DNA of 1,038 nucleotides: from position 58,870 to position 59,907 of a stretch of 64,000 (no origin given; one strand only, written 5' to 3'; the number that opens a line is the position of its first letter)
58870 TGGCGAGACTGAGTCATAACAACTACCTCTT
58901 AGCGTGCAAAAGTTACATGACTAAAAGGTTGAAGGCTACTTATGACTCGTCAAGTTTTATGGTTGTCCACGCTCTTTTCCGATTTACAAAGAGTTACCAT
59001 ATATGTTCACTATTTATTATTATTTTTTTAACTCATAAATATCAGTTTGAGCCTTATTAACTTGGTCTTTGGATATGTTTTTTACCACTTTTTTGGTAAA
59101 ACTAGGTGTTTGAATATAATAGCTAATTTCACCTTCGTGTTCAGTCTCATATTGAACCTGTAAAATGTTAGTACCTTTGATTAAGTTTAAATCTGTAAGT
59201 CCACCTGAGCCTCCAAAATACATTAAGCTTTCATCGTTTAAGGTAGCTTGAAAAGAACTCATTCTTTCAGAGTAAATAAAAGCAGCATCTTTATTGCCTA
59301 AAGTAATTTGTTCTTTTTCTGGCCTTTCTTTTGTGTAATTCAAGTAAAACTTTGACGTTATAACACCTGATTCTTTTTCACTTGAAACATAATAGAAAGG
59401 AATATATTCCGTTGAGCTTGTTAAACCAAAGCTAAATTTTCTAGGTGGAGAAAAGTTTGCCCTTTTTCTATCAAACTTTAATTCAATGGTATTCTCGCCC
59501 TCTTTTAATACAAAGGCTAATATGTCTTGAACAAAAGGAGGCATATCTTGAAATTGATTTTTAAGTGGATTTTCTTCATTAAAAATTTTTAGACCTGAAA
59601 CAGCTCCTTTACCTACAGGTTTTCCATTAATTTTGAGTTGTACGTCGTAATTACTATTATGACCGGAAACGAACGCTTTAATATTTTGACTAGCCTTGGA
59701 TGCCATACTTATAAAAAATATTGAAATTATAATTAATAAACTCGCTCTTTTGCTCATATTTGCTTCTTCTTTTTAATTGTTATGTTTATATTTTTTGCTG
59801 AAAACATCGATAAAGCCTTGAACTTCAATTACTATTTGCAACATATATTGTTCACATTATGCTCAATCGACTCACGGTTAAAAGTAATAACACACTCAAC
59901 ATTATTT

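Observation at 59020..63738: Co-oriented islet of small, mostly secreted or membrane-anchored hypothetical proteins plus GNAT and a standalone lipoyl-domain protein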

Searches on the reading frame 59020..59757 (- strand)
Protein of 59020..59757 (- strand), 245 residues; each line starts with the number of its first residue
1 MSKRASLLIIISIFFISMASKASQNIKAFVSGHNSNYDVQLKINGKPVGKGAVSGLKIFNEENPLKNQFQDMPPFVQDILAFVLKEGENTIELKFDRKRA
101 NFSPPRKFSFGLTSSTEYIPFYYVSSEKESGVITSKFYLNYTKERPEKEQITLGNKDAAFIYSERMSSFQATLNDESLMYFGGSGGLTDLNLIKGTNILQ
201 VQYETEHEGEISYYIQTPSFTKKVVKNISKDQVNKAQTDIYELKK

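Call 3: search_protein_families(library=pfam, proteins=[window:59020-59757:-], max_evalue=1)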
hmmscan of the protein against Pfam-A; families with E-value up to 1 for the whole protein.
window:59020-59757:- (245 aa): 0 families

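Call 4: search_protein_families(library=ncbifam, proteins=[window:59020-59757:-], max_evalue=1)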
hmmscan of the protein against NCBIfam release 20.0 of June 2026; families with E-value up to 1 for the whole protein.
window:59020-59757:- (245 aa): 0 families

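Call 15: find_encoding_contigs(protein=window:59020-59757:-, flank=10000, max_places=8)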
Protein window:59020-59757:- (245 aa): 3 contigs read that carry it; 2 places shown.
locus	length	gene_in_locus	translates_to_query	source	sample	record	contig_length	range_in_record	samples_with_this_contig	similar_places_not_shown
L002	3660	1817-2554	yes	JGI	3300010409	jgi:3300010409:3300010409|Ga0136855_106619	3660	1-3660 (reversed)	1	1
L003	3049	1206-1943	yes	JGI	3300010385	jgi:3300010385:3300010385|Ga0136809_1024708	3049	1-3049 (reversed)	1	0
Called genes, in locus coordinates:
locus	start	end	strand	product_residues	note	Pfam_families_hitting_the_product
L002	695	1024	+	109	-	-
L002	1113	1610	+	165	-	-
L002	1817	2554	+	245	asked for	-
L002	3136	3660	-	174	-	?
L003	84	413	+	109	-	-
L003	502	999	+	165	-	-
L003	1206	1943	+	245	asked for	-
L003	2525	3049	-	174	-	?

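Call 23: search_protein_families(library=padloc, proteins=[window:59020-59757:-], max_evalue=1)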
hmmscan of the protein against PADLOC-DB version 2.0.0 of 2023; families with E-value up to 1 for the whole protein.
window:59020-59757:- (245 aa): 0 families

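Call 24: search_protein_families(library=phrogs, proteins=[window:59020-59757:-], max_evalue=1)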
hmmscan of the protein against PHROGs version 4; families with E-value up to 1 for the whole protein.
window:59020-59757:- (245 aa): 0 families

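Call 29: find_homologous_proteins(query=window:59020-59757:-, max_evalue=0.001)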
Query window:59020-59757:- (245 aa): 10 proteins with E <= 0.001 among 323 candidates.
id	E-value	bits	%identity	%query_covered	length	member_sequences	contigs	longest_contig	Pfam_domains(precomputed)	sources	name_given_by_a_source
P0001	2.9e-154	529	100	100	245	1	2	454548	-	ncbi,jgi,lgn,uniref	ncbi:hypothetical protein [Psychromonas arctica]|uniref:hypothetical protein n=1 Tax=Psychromonas ar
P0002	1.1e-120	419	78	100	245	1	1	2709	-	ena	-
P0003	4.8e-117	407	76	100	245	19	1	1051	-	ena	-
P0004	2.3e-79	284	58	100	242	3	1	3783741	-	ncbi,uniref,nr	ncbi:hypothetical protein [Formosa sp. L2A11]|uniref:hypothetical protein n=1 Tax=Formosa sp. L2A11 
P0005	4.3e-76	273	57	93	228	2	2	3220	-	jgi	-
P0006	9.8e-71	256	53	100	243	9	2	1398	-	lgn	-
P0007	1.7e-65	239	52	91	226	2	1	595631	-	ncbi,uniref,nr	ncbi:hypothetical protein [uncultured Formosa sp.]|uniref:hypothetical protein n=1 Tax=uncultured Fo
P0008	5.1e-65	237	54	93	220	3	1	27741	-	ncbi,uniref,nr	ncbi:hypothetical protein [Formosa algae]|uniref:hypothetical protein n=1 Tax=Formosa algae TaxID=22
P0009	2.8e-64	235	48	100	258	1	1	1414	-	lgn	-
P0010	8.0e-47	178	45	93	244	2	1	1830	-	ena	-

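Call 30: find_encoding_contigs(protein=P0004, flank=8000, max_places=3)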
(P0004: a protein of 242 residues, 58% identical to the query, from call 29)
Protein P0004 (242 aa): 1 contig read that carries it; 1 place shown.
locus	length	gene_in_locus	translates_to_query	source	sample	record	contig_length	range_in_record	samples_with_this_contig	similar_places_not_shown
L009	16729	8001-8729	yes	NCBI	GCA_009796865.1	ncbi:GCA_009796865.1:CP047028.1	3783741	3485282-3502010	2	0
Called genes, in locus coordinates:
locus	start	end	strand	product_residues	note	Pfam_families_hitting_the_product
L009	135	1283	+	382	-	PF01546:Peptidase_M20, PF07687:M20_dimer (weak)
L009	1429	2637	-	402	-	PF13644:DKNYY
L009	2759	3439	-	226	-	PF12103:Lipl32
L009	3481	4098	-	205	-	PF04402:SIMPL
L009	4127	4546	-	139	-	-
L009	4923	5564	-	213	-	PF00072:Response_reg, PF00196:GerE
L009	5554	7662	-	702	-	PF13374:TPR_10 (faint), PF13424:TPR_12 (faint), PF07730:HisKA_3, PF02518:HATPase_c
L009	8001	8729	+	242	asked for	-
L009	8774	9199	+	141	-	PF00903:Glyoxalase (weak)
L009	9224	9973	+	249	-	PF00795:CN_hydrolase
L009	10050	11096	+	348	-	-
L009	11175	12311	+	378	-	PF13620:CarboxypepD_reg (weak), PF13715:CarbopepD_reg_2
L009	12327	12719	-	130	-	-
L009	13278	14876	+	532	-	PF18962:Por_Secre_tail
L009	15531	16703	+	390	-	PF02899:Phage_int_SAM_1 (weak), PF13495:Phage_int_SAM_4, PF00589:Phage_integrase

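Call 31: find_encoding_contigs(protein=P0007, flank=8000, max_places=3)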
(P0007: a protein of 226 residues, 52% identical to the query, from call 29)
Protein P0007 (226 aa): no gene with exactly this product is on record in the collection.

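Call 32: find_encoding_contigs(protein=P0008, flank=8000, max_places=3)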
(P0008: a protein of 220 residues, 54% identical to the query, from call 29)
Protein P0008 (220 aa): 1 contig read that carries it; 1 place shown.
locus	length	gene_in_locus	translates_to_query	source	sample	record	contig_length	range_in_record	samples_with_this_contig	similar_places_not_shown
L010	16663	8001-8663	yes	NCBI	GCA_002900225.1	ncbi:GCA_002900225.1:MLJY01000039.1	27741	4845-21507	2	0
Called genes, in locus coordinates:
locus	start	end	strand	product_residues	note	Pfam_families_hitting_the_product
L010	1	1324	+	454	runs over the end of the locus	-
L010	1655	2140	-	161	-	-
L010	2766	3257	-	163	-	PF12103:Lipl32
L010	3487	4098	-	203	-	PF04402:SIMPL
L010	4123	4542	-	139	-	-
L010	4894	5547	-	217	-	PF00072:Response_reg, PF00196:GerE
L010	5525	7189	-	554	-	PF07719:TPR_2 (faint), PF13176:TPR_7 (faint), PF13181:TPR_8 (faint), PF13374:TPR_10 (faint), PF13424:TPR_12 (faint), PF07730:HisKA_3, PF02518:HATPase_c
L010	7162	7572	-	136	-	-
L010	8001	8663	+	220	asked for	-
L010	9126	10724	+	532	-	PF18962:Por_Secre_tail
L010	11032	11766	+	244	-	PF01936:NYN, PF12872:OST-HTH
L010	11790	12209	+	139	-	PF03682:UPF0158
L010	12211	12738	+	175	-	PF12724:Flavodoxin_5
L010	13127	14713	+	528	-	PF14262:Cthe_2159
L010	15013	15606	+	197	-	-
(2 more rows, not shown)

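Call 68: predict_structure(alignment_id=A2)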
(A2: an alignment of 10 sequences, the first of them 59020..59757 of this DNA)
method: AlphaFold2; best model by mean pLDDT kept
length: 245 residues; sequences in the alignment: 10
mean_pLDDT: 83.5   pTM: 0.78
mean pLDDT of the five models: 83.5, 82.9, 82.2, 81.9, 73.0
residues with pLDDT >= 90: 127; 70-90: 76; 50-70: 19; < 50: 23
segments of 3 or more residues with pLDDT < 50: 1-23
pLDDT, mean of each block of 10 residues (from residue 1): 42 35 70 91 94 90 88 89 92 90 73 80 92 92 63 88 90 91 85 94 94 89 93 96 92
secondary structure, 60 per line:
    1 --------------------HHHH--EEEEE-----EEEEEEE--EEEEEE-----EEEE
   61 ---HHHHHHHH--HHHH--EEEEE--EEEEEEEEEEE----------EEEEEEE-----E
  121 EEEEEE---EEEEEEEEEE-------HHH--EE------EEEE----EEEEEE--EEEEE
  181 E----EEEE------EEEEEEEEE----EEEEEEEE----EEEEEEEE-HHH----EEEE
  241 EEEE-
elements in order: H21-24 E27-31 E37-43 E46-51 E57-60 H64-71 H74-77 E80-84 E87-97 E108-114 E120-126 E130-139 E160-163 E168-173 E176-181 E186-189 E196-204 E209-216 E221-228 E237-244

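Call 72: fold_search(model_id=the predicted structure, library=pdb)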
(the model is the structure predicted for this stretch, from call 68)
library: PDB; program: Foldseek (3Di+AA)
matches with E <= 10: 688; with E <= 0.001: 0
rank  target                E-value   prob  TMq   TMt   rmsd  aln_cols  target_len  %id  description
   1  6e57_D                4.6e-03  0.33  0.16  0.11  21.3       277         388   12  Bacteroides ovatus mixed-linkage glucan utilization locus (MLGUL) SGBP-B in complex with mixed-linkage heptasaccharide (released 2019-05-29)
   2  6e57_C                1.4e-02  0.20  0.17  0.11  21.3       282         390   10  Bacteroides ovatus mixed-linkage glucan utilization locus (MLGUL) SGBP-B in complex with mixed-linkage heptasaccharide (released 2019-05-29)
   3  3w5m                  1.9e-02  0.51  0.23  0.07  26.8       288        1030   10  Crystal Structure of Streptomyces avermitilis alpha-L-rhamnosidase (released 2013-03-20)
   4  6e57_A                2.1e-02  0.15  0.16  0.11  21.2       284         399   11  Bacteroides ovatus mixed-linkage glucan utilization locus (MLGUL) SGBP-B in complex with mixed-linkage heptasaccharide (released 2019-05-29)
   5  6dxu_A                2.2e-02  0.16  0.14  0.07  16.1       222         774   12  Crystal Structure of Parabacteroides merdae Beta-Glucuronidase (GUS) (released 2019-02-27)
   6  6dxu_B                2.2e-02  0.16  0.14  0.07  16.2       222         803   11  Crystal Structure of Parabacteroides merdae Beta-Glucuronidase (GUS) (released 2019-02-27)
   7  6dxu_D                2.6e-02  0.13  0.15  0.07  16.3       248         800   10  Crystal Structure of Parabacteroides merdae Beta-Glucuronidase (GUS) (released 2019-02-27)
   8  6d7j_C                3.4e-02  0.15  0.16  0.07  15.5       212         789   12  The Crystal Structure of Parabacteroides merdae Beta-Glucuronidase (GUS) with Glycerol in Active-Site (released 2019-05-01)
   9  3w5n                  3.6e-02  0.35  0.21  0.06  20.6       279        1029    9  Crystal Structure of Streptomyces avermitilis alpha-L-rhamnosidase complexed with L-rhamnose (released 2013-03-20)
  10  6t1d_A                3.6e-02  0.23  0.20  0.16  16.9       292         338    9  Pleurotus Ostreatus Lectin (POL), compelx with melibiose (released 2020-02-19)
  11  6e57_B                3.6e-02  0.12  0.15  0.10  21.0       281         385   10  Bacteroides ovatus mixed-linkage glucan utilization locus (MLGUL) SGBP-B in complex with mixed-linkage heptasaccharide (released 2019-05-29)
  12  6dxu_C                3.8e-02  0.14  0.15  0.07  16.1       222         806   11  Crystal Structure of Parabacteroides merdae Beta-Glucuronidase (GUS) (released 2019-02-27)
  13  6kc2_A                4.5e-02  0.33  0.21  0.17  16.5       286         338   11  Crystal Structure of Lectin from Pleurotus ostreatus in complex with Rhamnose (released 2020-08-05)
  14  6d8k_A                4.5e-02  0.11  0.15  0.08  18.8       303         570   10  Bacteroides multiple species beta-glucuronidase (released 2018-10-17)
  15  6ncx_A                4.8e-02  0.14  0.14  0.07  17.6       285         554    6  Crystal structure of GH2 beta-galacturonidase from Eisenbergiella tayi bound to galacturonate (released 2019-02-20)
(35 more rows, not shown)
